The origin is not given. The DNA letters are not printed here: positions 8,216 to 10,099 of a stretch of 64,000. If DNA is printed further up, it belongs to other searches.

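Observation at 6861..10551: ECF sigma factor translationally coupled to an anti-sigma::NfeD protease fusion, followed by two SPFH/band-7 genes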

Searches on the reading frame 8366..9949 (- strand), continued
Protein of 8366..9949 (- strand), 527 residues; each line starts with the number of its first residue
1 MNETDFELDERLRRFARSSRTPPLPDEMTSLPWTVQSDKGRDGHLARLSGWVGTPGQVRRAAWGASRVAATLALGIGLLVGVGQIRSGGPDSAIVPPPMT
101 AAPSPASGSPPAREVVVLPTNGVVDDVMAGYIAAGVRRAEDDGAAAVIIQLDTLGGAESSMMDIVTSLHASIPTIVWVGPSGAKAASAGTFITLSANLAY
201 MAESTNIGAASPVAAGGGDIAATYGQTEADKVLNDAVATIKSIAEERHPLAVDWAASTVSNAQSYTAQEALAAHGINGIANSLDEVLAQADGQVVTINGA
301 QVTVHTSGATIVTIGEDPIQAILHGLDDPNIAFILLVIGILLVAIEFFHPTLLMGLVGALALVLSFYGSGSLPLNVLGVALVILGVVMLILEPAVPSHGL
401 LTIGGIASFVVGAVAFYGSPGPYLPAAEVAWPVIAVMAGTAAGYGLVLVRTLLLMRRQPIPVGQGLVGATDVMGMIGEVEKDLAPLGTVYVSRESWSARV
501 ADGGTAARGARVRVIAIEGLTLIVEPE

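Call 71: find_homologous_proteins(query=P0156, max_evalue=1e-10)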
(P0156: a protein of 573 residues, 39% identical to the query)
Query P0156 (573 aa): 6209 proteins with E <= 1e-10 among 8000 candidates; the best 120 are listed.
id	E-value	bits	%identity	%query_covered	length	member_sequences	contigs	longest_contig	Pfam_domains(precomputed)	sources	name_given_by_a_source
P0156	0.0e+0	1210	100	100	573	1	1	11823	PF24961.2,PF13490.12,PF01957.26,PF25145.2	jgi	jgi:membrane-bound serine protease (ClpP class)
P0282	3.9e-177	608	67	77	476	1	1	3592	PF24961.2,PF01957.26,PF25145.2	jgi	jgi:membrane-bound serine protease (ClpP class)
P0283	7.1e-168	578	66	73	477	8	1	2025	PF24961.2,PF01957.26,PF25145.2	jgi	jgi:membrane-bound serine protease (ClpP class)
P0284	2.2e-165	570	65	73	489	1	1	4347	PF24961.2,PF01957.26,PF25145.2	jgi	jgi:membrane-bound serine protease (ClpP class)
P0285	7.2e-164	565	67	71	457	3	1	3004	PF24961.2,PF01957.26,PF25145.2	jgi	jgi:membrane-bound serine protease (ClpP class)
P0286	1.8e-163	563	65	72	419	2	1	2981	PF24961.2,PF01957.26,PF25145.2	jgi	jgi:membrane-bound serine protease (ClpP class)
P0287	4.0e-163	562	64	75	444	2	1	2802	PF24961.2,PF01957.26,PF25145.2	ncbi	-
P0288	5.6e-163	562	68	71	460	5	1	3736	PF24961.2,PF01957.26,PF25145.2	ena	-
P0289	5.1e-162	559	64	73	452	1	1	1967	PF24961.2,PF01957.26,PF25145.2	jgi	jgi:membrane-bound serine protease (ClpP class)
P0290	1.2e-161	557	64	74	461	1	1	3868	PF24961.2,PF01957.26,PF25145.2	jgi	jgi:membrane-bound serine protease (ClpP class)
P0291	1.8e-161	557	64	75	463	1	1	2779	PF24961.2,PF01957.26,PF25145.2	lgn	-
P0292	2.1e-161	557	63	73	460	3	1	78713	PF24961.2,PF01957.26,PF25145.2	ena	-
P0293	3.1e-161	556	64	71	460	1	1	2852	PF24961.2,PF01957.26,PF25145.2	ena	-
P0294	3.2e-161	556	63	76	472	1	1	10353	PF24961.2,PF01957.26,PF25145.2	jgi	jgi:membrane-bound serine protease (ClpP class)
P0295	3.8e-161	556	64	73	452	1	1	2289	PF24961.2,PF01957.26,PF25145.2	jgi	jgi:membrane-bound serine protease (ClpP class)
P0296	8.4e-160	551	63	73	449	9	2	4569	PF24961.2,PF01957.26,PF25145.2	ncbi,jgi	-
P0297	9.7e-160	551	62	73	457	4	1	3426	PF24961.2,PF01957.26,PF25145.2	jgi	jgi:membrane-bound serine protease (ClpP class)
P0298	2.5e-159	550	64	73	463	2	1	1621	PF24961.2,PF01957.26,PF25145.2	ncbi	-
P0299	4.5e-159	549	64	73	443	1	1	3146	PF24961.2,PF01957.26,PF25145.2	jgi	-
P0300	5.6e-159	549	63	73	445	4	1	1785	PF24961.2,PF01957.26,PF25145.2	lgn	-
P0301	1.3e-158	547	63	73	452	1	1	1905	PF24961.2,PF01957.26,PF25145.2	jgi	jgi:membrane-bound serine protease (ClpP class)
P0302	1.6e-158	547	63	73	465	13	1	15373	PF24961.2,PF01957.26,PF25145.2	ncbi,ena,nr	ncbi:MAG: nodulation protein NfeD [Chloroflexi bacterium]|nr:MAG: nodulation protein NfeD [Chlorofle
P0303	1.8e-158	547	62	73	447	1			PF24961.2,PF01957.26,PF25145.2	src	-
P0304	1.9e-158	547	63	73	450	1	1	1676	PF24961.2,PF01957.26,PF25145.2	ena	-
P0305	3.5e-158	546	61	74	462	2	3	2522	PF24961.2,PF01957.26,PF25145.2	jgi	-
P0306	5.0e-158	545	64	72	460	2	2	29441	PF24961.2,PF01957.26,PF25145.2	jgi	-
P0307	1.9e-157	543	64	71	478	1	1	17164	PF24961.2,PF01957.26,PF25145.2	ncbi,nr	ncbi:MAG: nodulation protein NfeD [Chloroflexi bacterium]|nr:nodulation protein NfeD [Chloroflexota 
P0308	2.7e-157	543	64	71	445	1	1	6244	PF24961.2,PF01957.26,PF25145.2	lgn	-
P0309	3.3e-157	543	64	73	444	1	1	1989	PF24961.2,PF01957.26,PF25145.2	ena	-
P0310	5.1e-157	542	62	71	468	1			PF24961.2,PF01957.26,PF25145.2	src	-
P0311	5.8e-157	542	62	73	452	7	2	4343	PF24961.2,PF01957.26,PF25145.2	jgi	jgi:membrane-bound serine protease (ClpP class)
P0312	7.8e-157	541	62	73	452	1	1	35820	PF24961.2,PF01957.26,PF25145.2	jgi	jgi:membrane-bound serine protease (ClpP class)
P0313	9.6e-157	541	63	73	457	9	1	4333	PF24961.2,PF01957.26,PF25145.2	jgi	jgi:membrane-bound serine protease (ClpP class)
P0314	3.6e-156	539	62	73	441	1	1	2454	PF24961.2,PF01957.26,PF25145.2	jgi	jgi:membrane-bound serine protease (ClpP class)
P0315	6.2e-156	539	62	73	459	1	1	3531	PF24961.2,PF01957.26,PF25145.2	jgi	jgi:membrane-bound serine protease (ClpP class)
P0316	6.4e-156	538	63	73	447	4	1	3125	PF24961.2,PF01957.26,PF25145.2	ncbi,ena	-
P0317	6.8e-156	538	62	75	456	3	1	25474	PF24961.2,PF01957.26,PF25145.2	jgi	jgi:membrane-bound serine protease (ClpP class)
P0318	8.0e-156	538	62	73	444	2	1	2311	PF24961.2,PF01957.26,PF25145.2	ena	-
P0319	2.8e-155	536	65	71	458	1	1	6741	PF24961.2,PF01957.26,PF25145.2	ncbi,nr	ncbi:MAG: nodulation protein NfeD [Chloroflexota bacterium]|nr:nodulation protein NfeD [Chloroflexot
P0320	7.4e-155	535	60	74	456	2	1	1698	PF24961.2,PF01957.26,PF25145.2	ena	-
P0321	1.5e-154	534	61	73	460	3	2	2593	PF24961.2,PF01957.26,PF25145.2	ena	-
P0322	4.5e-154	532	64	69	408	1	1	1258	PF24961.2,PF01957.26,PF25145.2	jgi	jgi:membrane-bound serine protease (ClpP class)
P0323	4.6e-154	532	61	75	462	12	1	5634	PF24961.2,PF01957.26,PF25145.2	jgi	-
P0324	7.2e-154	532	61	73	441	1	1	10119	PF24961.2,PF01957.26,PF25145.2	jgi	jgi:membrane-bound serine protease (ClpP class)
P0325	8.4e-154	531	62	73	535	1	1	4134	PF24961.2,PF01957.26,PF25145.2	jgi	jgi:membrane-bound serine protease (ClpP class)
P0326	8.9e-154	531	62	73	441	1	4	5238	PF24961.2,PF01957.26,PF25145.2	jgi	jgi:membrane-bound serine protease (ClpP class)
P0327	1.5e-153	531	62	71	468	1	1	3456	PF24961.2,PF01957.26,PF25145.2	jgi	jgi:membrane-bound serine protease (ClpP class)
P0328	2.9e-153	530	65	71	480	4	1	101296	PF24961.2,PF01957.26,PF25145.2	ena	-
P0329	3.6e-153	529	61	73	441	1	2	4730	PF24961.2,PF01957.26,PF25145.2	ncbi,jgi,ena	-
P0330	4.3e-153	529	61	73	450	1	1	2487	PF24961.2,PF01957.26,PF25145.2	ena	-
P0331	8.8e-153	528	60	73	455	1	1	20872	PF24961.2,PF01957.26,PF25145.2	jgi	jgi:membrane-bound serine protease (ClpP class)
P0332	9.7e-153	528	61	73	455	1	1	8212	PF24961.2,PF01957.26,PF25145.2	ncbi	-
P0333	1.7e-152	527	61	73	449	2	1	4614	PF24961.2,PF01957.26,PF25145.2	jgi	jgi:membrane-bound serine protease (ClpP class)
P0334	2.0e-152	527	61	73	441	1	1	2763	PF24961.2,PF01957.26,PF25145.2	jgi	jgi:membrane-bound serine protease (ClpP class)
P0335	3.0e-152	526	62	70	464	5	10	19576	PF24961.2,PF01957.26,PF25145.2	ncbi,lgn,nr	ncbi:MAG TPA: nodulation protein NfeD [Thermomicrobiales bacterium]|nr:nodulation protein NfeD [Ther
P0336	5.1e-152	526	61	73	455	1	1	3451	PF24961.2,PF01957.26,PF25145.2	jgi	jgi:membrane-bound serine protease (ClpP class)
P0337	1.3e-151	524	62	72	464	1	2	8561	PF24961.2,PF01957.26,PF25145.2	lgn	-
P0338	1.9e-151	524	63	71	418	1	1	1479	PF24961.2,PF01957.26,PF25145.2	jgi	jgi:membrane-bound serine protease (ClpP class)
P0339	3.2e-151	523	60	73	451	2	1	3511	PF24961.2,PF01957.26,PF25145.2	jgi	jgi:membrane-bound serine protease (ClpP class)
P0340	3.4e-151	523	62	73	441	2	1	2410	PF24961.2,PF01957.26,PF25145.2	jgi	jgi:membrane-bound serine protease (ClpP class)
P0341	1.1e-150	521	65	67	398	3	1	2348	PF24961.2,PF01957.26,PF25145.2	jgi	jgi:membrane-bound serine protease (ClpP class)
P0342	2.2e-150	520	63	69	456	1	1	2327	PF24961.2,PF01957.26,PF25145.2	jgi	jgi:membrane-bound serine protease (ClpP class)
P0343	2.2e-150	520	62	73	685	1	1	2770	PF24961.2,PF01957.26,PF25145.2,PF00211.26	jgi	jgi:membrane-bound serine protease (ClpP class)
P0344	2.5e-150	520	63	71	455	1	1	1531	PF24961.2,PF01957.26,PF25145.2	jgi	jgi:membrane-bound serine protease (ClpP class)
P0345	5.9e-150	519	62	71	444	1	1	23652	PF24961.2,PF01957.26,PF25145.2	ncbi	ncbi:MAG: NfeD family protein [Chloroflexota bacterium]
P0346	5.9e-150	519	60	73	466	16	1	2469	PF24961.2,PF01957.26,PF25145.2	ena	-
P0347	6.4e-150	519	62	71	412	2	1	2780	PF24961.2,PF01957.26,PF25145.2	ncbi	-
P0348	2.4e-149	517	62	72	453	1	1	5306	PF24961.2,PF01957.26,PF25145.2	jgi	jgi:membrane-bound serine protease (ClpP class)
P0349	2.8e-149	517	61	72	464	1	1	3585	PF24961.2,PF01957.26,PF25145.2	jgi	jgi:membrane-bound serine protease (ClpP class)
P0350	4.5e-149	516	62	69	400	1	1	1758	PF24961.2,PF01957.26,PF25145.2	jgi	jgi:membrane-bound serine protease (ClpP class)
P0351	1.3e-148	514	61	71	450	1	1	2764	PF24961.2,PF01957.26,PF25145.2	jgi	jgi:membrane-bound serine protease (ClpP class)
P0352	3.0e-148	513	62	72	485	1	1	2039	PF24961.2,PF01957.26,PF25145.2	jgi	jgi:membrane-bound serine protease (ClpP class)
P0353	4.3e-148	513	60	71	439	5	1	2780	PF24961.2,PF01957.26,PF25145.2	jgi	jgi:membrane-bound serine protease (ClpP class)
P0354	2.2e-147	510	61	72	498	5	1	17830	PF24961.2,PF01957.26,PF25145.2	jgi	-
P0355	4.4e-147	509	59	73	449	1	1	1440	PF24961.2,PF01957.26,PF25145.2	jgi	jgi:membrane-bound serine protease (ClpP class)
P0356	5.3e-147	509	61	71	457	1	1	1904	PF24961.2,PF01957.26,PF25145.2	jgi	jgi:membrane-bound serine protease (ClpP class)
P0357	2.9e-146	507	58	72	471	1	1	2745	PF24961.2,PF01957.26,PF25145.2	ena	-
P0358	8.0e-146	505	62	71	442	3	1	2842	PF24961.2,PF01957.26,PF25145.2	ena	-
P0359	1.4e-145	504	60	73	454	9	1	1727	PF24961.2,PF01957.26,PF25145.2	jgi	jgi:membrane-bound serine protease (ClpP class)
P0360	4.6e-144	499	61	71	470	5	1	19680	PF24961.2,PF01957.26,PF25145.2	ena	-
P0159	4.6e-144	499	61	71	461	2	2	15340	PF24961.2,PF01957.26,PF25145.2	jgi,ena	-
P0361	4.8e-144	499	62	71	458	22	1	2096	PF24961.2,PF01957.26,PF25145.2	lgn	-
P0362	1.2e-143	498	60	73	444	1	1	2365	PF24961.2,PF01957.26,PF25145.2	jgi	jgi:membrane-bound serine protease (ClpP class)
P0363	6.1e-143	496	60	72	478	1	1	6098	PF24961.2,PF01957.26,PF25145.2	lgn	-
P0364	2.7e-142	493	61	72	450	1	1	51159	PF24961.2,PF01957.26,PF25145.2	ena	-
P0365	3.0e-142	493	65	65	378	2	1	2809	PF24961.2,PF01957.26,PF25145.2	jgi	jgi:membrane-bound serine protease (ClpP class)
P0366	7.3e-142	492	63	66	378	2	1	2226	PF24961.2,PF01957.26,PF25145.2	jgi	jgi:membrane-bound serine protease (ClpP class)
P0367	8.2e-141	489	55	71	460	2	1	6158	PF24961.2,PF01957.26,PF25145.2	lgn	-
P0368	2.1e-140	487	61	68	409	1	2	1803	PF24961.2,PF01957.26,PF25145.2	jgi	-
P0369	8.2e-140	485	62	70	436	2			PF24961.2,PF01957.26,PF25145.2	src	-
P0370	1.5e-139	484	59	72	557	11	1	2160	PF24961.2,PF01957.26,PF25145.2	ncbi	ncbi:MAG: NfeD family protein [Thermomicrobiales bacterium]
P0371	5.2e-136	473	63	63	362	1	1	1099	PF24961.2,PF01957.26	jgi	jgi:membrane-bound serine protease (ClpP class)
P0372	4.7e-132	460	64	62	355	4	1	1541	PF24961.2,PF01957.26,PF25145.2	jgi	jgi:membrane-bound serine protease (ClpP class)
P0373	2.9e-131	457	53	72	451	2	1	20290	PF24961.2,PF01957.26,PF25145.2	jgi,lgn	jgi:membrane-bound serine protease (ClpP class)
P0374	8.0e-131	456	63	63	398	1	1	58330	PF24961.2,PF01957.26,PF25145.2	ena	-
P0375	7.4e-125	436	60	65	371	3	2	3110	PF24961.2,PF01957.26,PF25145.2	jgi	jgi:membrane-bound serine protease (ClpP class)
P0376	8.9e-120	419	62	56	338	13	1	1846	PF24961.2,PF01957.26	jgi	-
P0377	1.2e-117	412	50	71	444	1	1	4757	PF24961.2,PF01957.26,PF25145.2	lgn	-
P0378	3.1e-117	411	50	71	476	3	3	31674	PF24961.2,PF01957.26,PF25145.2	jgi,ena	-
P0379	3.3e-116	407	48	71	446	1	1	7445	PF24961.2,PF01957.26,PF25145.2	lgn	-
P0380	4.0e-116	407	63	53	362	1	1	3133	PF24961.2,PF25145.2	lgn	-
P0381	4.9e-116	407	49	71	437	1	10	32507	PF24961.2,PF01957.26,PF25145.2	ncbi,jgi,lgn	-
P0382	6.0e-116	407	48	71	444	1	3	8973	PF24961.2,PF01957.26,PF25145.2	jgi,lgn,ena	-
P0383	6.0e-116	407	49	71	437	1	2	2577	PF24961.2,PF01957.26,PF25145.2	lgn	-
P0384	1.0e-115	406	50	71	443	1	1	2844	PF24961.2,PF01957.26,PF25145.2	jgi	-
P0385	1.2e-115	406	50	71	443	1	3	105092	PF24961.2,PF01957.26,PF25145.2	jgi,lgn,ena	-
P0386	1.7e-115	405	50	71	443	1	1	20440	PF24961.2,PF01957.26,PF25145.2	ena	-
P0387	2.0e-115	405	50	71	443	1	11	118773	PF24961.2,PF01957.26,PF25145.2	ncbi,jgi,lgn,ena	-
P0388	2.5e-115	404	49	71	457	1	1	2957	PF24961.2,PF01957.26,PF25145.2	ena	-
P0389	2.7e-115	404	50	71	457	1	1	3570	PF24961.2,PF01957.26,PF25145.2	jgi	-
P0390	5.2e-115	403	49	71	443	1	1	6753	PF24961.2,PF01957.26,PF25145.2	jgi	-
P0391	6.1e-115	403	49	71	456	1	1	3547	PF24961.2,PF01957.26,PF25145.2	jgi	jgi:membrane-bound serine protease (ClpP class)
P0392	6.2e-115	403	49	71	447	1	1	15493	PF24961.2,PF01957.26,PF25145.2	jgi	jgi:membrane-bound serine protease (ClpP class)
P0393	7.5e-115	403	50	71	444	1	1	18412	PF24961.2,PF00574.29,PF01957.26,PF25145.2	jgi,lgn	-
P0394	1.4e-114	402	49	71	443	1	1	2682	PF24961.2,PF01957.26,PF25145.2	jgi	-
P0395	1.4e-114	402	49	71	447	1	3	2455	PF24961.2,PF01957.26,PF25145.2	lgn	-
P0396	1.6e-114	402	51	71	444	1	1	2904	PF24961.2,PF01957.26,PF25145.2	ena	-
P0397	2.0e-114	401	48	71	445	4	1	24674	PF24961.2,PF01957.26,PF25145.2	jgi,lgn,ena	-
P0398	2.3e-114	401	49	71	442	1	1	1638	PF24961.2,PF01957.26,PF25145.2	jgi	-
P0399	1.0e-113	399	49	70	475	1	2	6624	PF24961.2,PF01957.26,PF25145.2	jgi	jgi:membrane-bound serine protease (ClpP class)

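Call 72: find_encoding_contigs(protein=P0292, flank=5000, max_places=2)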
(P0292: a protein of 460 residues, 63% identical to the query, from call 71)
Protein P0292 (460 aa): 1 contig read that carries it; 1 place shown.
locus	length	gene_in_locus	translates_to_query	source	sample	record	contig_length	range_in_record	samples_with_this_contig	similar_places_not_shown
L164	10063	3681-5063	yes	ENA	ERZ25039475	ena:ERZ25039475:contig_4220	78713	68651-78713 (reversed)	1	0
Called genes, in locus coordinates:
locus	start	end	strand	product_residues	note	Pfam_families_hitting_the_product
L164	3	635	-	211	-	?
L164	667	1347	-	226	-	PF13378:MR_MLE_C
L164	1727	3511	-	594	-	PF02776:TPP_enzyme_N, PF02775:TPP_enzyme_C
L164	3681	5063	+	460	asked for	PF25145:NfeD1b_N, PF24961:NfeD_membrane, PF01957:NfeD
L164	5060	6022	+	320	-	PF01145:Band_7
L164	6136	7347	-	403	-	-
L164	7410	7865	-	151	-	PF19301:LigXa_C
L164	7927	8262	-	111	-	-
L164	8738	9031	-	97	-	-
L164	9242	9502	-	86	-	-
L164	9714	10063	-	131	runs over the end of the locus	-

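Call 73: find_encoding_contigs(protein=P0328, flank=5000, max_places=2)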
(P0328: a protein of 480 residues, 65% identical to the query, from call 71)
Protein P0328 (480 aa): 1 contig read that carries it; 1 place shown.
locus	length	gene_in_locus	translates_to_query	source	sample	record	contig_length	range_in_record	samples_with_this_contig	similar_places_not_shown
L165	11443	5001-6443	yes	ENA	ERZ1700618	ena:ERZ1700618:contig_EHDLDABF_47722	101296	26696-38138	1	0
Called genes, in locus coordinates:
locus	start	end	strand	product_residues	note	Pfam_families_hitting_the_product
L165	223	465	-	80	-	-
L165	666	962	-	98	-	PF01425:Amidase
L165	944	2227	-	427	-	PF01425:Amidase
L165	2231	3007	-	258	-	PF12146:Hydrolase_4, PF00561:Abhydrolase_1 (weak), PF12697:Abhydrolase_6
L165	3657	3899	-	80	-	-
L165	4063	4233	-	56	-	PF09723:Zn_ribbon_8, PF24441:DUF7560 (weak)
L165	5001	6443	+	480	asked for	PF25145:NfeD1b_N, PF24961:NfeD_membrane, PF01957:NfeD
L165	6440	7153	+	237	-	PF01145:Band_7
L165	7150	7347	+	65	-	-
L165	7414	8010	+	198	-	-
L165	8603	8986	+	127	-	PF00072:Response_reg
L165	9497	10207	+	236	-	-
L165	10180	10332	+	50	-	PF18930:DUF5679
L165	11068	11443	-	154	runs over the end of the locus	PF09335:VTT_dom (weak)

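Call 76: list_cluster_members(proteins=[window:8366-9949:-, window:9946-10515:-, P0156])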
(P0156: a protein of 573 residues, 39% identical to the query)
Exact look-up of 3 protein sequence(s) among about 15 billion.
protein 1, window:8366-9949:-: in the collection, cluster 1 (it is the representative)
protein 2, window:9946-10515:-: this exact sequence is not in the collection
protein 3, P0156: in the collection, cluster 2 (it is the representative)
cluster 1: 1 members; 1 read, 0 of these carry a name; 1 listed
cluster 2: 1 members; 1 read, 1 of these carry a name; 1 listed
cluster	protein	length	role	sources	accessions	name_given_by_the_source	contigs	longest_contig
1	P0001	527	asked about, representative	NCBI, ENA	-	-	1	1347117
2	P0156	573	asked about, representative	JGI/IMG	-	membrane-bound serine protease (ClpP class)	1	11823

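Call 77: find_encoding_contigs(protein=P0001, flank=6000, max_places=1)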
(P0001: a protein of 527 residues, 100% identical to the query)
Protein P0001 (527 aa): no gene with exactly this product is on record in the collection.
